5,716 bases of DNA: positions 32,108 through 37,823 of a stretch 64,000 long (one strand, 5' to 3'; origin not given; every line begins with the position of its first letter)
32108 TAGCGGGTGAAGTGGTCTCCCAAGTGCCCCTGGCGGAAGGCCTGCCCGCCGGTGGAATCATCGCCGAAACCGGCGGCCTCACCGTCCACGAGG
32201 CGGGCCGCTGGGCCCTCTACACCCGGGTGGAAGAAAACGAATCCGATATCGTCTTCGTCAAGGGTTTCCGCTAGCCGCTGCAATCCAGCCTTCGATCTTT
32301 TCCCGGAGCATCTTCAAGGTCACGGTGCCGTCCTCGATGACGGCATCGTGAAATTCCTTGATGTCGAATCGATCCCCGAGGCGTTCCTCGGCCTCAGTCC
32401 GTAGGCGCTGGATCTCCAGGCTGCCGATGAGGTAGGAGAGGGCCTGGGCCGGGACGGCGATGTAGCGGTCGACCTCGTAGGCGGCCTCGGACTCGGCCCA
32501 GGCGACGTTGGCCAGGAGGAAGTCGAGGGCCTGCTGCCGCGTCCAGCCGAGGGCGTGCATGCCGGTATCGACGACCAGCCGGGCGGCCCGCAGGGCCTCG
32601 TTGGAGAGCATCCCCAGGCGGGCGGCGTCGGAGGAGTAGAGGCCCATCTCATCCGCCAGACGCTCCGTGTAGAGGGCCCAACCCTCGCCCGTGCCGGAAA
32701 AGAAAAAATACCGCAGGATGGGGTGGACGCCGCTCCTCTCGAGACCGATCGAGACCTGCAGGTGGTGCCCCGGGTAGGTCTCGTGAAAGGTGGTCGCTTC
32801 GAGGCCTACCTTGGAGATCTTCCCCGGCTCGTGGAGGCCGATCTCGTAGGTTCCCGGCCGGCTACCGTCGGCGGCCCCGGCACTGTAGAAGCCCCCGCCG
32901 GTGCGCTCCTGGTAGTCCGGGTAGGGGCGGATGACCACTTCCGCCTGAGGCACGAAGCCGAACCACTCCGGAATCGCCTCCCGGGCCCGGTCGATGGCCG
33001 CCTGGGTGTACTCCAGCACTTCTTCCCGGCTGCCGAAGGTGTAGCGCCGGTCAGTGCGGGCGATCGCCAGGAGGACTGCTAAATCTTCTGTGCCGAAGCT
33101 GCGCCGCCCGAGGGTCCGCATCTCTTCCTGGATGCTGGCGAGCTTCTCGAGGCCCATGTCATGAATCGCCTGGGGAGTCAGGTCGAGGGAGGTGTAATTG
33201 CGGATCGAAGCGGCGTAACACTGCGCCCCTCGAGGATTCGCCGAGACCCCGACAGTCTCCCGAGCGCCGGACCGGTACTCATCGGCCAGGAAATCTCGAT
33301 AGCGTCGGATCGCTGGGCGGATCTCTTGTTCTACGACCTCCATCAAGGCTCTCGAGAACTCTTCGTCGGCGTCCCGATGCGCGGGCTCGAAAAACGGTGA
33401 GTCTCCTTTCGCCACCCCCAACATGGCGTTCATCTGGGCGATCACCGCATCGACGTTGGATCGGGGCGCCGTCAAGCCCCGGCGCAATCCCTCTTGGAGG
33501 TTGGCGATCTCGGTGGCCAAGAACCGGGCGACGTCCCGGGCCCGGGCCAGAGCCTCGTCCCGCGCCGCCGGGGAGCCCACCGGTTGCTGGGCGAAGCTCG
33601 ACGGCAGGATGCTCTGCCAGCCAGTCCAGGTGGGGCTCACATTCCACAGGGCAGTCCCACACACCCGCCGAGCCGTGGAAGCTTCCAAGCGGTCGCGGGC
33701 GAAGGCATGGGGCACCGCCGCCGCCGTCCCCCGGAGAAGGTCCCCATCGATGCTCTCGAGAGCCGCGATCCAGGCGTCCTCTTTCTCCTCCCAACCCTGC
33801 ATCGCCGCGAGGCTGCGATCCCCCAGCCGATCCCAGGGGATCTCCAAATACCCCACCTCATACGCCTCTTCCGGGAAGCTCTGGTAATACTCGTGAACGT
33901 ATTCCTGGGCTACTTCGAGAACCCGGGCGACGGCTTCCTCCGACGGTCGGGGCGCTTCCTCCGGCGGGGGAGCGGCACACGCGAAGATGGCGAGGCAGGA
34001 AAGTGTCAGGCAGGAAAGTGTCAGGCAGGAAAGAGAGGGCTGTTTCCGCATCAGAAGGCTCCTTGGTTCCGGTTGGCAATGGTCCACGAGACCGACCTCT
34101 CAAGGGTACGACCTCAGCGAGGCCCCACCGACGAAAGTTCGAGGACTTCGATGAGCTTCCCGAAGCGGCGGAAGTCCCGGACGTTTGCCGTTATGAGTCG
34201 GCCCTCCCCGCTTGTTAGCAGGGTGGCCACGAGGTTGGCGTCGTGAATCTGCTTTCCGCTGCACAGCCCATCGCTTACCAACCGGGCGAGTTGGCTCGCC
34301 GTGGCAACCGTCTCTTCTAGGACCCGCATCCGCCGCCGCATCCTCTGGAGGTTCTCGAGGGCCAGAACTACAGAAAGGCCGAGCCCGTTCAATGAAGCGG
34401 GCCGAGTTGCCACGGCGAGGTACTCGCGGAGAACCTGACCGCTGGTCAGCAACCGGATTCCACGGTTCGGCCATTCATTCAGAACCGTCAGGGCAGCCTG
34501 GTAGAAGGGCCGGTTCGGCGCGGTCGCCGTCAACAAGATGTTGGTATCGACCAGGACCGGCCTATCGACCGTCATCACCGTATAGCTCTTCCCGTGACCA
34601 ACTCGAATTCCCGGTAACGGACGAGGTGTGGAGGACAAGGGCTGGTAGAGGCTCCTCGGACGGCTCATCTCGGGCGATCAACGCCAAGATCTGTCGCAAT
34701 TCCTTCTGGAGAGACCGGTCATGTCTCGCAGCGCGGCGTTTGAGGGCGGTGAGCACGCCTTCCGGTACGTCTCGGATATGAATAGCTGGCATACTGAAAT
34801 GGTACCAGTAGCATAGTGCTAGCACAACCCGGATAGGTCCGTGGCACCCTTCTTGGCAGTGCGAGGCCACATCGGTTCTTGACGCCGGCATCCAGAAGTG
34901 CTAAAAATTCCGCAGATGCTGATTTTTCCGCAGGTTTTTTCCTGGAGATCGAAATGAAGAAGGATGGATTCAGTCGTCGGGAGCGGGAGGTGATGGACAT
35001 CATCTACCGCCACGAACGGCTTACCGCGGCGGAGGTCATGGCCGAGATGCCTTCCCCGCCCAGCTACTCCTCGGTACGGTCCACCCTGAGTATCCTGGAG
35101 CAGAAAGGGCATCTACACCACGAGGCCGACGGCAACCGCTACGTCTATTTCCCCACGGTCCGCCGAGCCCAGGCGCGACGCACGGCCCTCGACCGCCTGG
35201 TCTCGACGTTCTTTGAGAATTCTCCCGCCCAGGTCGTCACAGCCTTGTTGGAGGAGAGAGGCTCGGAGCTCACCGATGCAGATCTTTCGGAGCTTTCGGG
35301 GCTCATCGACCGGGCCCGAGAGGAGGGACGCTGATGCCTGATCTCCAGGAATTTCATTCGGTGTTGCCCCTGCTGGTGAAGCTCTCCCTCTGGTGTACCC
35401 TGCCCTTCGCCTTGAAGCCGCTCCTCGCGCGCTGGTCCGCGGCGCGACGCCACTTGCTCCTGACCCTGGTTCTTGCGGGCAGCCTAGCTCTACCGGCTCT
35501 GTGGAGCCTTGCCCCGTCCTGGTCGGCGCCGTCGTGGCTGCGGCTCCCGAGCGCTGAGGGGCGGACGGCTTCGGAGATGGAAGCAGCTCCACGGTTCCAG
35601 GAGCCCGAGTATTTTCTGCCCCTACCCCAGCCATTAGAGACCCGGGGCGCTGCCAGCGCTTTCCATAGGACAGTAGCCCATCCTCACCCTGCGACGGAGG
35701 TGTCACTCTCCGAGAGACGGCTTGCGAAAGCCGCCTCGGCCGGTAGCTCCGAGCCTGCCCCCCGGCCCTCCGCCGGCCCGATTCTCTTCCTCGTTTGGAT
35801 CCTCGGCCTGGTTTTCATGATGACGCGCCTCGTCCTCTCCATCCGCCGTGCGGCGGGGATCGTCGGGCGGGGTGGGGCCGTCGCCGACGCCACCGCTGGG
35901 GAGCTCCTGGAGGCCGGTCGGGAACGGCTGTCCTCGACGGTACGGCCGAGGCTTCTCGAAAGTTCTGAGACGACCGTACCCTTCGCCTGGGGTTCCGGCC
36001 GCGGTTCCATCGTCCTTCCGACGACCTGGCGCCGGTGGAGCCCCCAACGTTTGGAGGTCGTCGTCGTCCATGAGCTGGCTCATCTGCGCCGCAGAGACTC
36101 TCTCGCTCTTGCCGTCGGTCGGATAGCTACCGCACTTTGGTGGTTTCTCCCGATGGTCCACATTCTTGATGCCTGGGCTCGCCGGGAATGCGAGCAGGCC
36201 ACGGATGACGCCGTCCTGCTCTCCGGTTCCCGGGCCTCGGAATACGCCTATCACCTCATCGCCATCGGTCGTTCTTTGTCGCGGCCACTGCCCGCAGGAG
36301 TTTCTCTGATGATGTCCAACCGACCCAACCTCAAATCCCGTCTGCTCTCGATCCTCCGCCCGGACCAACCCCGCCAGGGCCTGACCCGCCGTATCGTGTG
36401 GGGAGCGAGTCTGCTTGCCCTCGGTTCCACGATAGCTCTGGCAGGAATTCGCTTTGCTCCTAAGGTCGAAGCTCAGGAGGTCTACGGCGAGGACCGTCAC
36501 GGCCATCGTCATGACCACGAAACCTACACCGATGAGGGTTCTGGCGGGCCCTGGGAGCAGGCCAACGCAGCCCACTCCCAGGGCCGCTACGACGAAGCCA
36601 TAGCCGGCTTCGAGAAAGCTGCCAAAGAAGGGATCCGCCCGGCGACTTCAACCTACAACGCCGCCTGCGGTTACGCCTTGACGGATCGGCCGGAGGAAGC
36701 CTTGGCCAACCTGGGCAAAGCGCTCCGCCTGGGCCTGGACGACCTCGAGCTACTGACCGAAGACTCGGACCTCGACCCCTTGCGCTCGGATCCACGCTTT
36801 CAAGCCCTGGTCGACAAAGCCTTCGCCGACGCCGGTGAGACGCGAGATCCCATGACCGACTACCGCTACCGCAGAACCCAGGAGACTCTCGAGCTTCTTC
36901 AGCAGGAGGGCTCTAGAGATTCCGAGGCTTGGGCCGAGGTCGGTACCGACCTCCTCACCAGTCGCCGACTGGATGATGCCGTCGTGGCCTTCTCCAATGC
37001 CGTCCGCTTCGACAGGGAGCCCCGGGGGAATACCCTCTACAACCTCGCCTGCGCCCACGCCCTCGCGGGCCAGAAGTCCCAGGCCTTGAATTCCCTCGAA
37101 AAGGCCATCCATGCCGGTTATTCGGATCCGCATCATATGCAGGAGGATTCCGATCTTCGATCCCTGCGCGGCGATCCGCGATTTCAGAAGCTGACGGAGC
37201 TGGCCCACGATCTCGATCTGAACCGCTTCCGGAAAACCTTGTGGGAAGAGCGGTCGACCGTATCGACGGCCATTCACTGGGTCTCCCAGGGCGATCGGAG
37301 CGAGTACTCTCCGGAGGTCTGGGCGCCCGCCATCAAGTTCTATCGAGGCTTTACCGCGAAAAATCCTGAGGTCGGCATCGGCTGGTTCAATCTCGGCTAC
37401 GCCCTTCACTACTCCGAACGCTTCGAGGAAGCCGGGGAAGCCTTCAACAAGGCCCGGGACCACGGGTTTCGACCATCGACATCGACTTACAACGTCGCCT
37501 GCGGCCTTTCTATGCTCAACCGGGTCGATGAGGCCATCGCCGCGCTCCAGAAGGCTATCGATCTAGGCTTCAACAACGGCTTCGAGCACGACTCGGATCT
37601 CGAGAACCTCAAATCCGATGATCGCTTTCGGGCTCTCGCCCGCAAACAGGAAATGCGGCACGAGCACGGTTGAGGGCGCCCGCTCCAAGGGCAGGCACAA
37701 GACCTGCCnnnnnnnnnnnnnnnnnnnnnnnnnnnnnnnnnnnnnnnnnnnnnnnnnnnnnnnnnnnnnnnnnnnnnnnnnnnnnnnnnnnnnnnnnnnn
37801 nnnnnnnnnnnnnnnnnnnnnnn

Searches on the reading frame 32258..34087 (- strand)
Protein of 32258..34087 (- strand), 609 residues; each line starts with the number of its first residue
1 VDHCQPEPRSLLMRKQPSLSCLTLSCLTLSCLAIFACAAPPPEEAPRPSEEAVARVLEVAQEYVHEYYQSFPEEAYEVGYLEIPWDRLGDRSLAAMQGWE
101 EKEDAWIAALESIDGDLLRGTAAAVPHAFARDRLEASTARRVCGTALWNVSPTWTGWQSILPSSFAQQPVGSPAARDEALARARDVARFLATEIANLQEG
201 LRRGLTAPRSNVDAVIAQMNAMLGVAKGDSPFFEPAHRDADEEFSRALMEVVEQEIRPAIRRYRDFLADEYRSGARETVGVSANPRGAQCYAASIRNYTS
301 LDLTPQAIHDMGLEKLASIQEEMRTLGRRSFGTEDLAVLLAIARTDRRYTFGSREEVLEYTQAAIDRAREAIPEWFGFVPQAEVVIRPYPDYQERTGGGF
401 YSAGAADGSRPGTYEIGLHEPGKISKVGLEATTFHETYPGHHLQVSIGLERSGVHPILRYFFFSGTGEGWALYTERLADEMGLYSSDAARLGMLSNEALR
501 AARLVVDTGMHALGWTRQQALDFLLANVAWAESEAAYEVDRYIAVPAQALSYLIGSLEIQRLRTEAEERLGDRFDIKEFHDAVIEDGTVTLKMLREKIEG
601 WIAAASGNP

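Call 39: search_protein_families(library=pfam, proteins=[window:32258-34087:-], max_evalue=0.0001)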
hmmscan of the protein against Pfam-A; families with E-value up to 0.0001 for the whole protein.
window:32258-34087:- (609 aa): 1 family
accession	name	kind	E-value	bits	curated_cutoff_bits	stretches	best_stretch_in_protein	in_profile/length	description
PF05960.17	DUF885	-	6.4e-144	481.9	32.4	1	72-598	1-532/532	Bacterial protein of unknown function (DUF885)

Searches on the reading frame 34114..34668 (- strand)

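Call 40: search_protein_families(library=pfam, proteins=[window:34114-34668:-], max_evalue=0.0001)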
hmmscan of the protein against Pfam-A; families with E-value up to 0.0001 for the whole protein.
window:34114-34668:- (184 aa): 2 families
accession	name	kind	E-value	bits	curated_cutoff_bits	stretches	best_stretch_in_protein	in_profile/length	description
PF13470.12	PIN_3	-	2e-06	29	27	1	38-110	2-73/115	PIN domain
PF01850.27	PIN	-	1.6e-05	26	23.6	1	38-171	1-119/120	PIN domain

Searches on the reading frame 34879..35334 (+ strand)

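Call 40: search_protein_families(library=pfam, proteins=[window:34879-35334:+], max_evalue=0.0001)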
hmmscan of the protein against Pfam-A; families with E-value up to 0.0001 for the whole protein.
window:34879-35334:+ (151 aa): 1 family
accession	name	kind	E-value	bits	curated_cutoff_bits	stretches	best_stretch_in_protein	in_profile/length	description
PF03965.22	Penicillinase_R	-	8.5e-28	97.5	22.6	1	32-144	2-114/115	Penicillinase repressor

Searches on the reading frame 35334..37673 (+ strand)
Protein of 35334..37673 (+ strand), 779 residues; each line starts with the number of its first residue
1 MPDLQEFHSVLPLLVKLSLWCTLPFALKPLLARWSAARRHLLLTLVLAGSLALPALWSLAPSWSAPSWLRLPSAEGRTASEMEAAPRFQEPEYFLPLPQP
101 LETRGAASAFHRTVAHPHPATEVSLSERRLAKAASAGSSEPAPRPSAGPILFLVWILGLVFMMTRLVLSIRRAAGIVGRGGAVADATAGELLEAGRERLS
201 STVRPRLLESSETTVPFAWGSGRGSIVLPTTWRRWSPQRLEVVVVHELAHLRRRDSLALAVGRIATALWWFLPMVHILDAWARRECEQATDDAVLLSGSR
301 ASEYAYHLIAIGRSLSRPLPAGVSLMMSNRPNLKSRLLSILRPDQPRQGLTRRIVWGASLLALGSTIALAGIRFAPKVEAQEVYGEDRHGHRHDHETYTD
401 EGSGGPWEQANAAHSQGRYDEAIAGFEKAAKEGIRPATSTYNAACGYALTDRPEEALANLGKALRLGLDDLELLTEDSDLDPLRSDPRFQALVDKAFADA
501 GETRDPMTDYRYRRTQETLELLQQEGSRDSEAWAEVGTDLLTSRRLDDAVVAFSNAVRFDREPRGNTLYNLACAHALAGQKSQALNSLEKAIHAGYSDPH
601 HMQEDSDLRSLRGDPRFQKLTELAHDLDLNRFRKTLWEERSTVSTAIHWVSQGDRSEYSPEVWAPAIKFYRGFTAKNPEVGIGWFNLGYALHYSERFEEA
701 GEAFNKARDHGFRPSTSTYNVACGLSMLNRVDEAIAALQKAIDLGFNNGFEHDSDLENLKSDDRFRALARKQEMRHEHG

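Call 39: search_protein_families(library=pfam, proteins=[window:35334-37673:+], max_evalue=0.0001)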
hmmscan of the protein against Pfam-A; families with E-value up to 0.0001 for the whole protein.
window:35334-37673:+ (779 aa): 8 families
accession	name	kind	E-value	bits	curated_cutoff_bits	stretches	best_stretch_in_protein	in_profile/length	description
PF05569.17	Peptidase_M56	-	1.4e-25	90.5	31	1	148-338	99-294/296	BlaR1 peptidase M56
PF07719.23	TPR_2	-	5.3e-19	67.1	27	0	683-708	3-28/34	Tetratricopeptide repeat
PF00515.34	TPR_1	-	1.1e-16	60.3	27.8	0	683-707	3-27/34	Tetratricopeptide repeat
PF22316.2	ABhydrolase-like_N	-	6.4e-16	58.6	27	1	567-626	38-100/106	A/B hydrolase-like, N-terminal domain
PF13424.12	TPR_12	-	1.4e-10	41.6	30.1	0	684-744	6-74/77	Tetratricopeptide repeat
PF13181.12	TPR_8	-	5.9e-09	35.8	25.7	0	684-707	4-27/34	Tetratricopeptide repeat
PF13432.12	TPR_16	-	1.2e-08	35.7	32.7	0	670-708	20-58/65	Tetratricopeptide repeat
PF13414.12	TPR_11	-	1.6e-05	24.9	26.8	0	411-431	2-22/42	TPR repeat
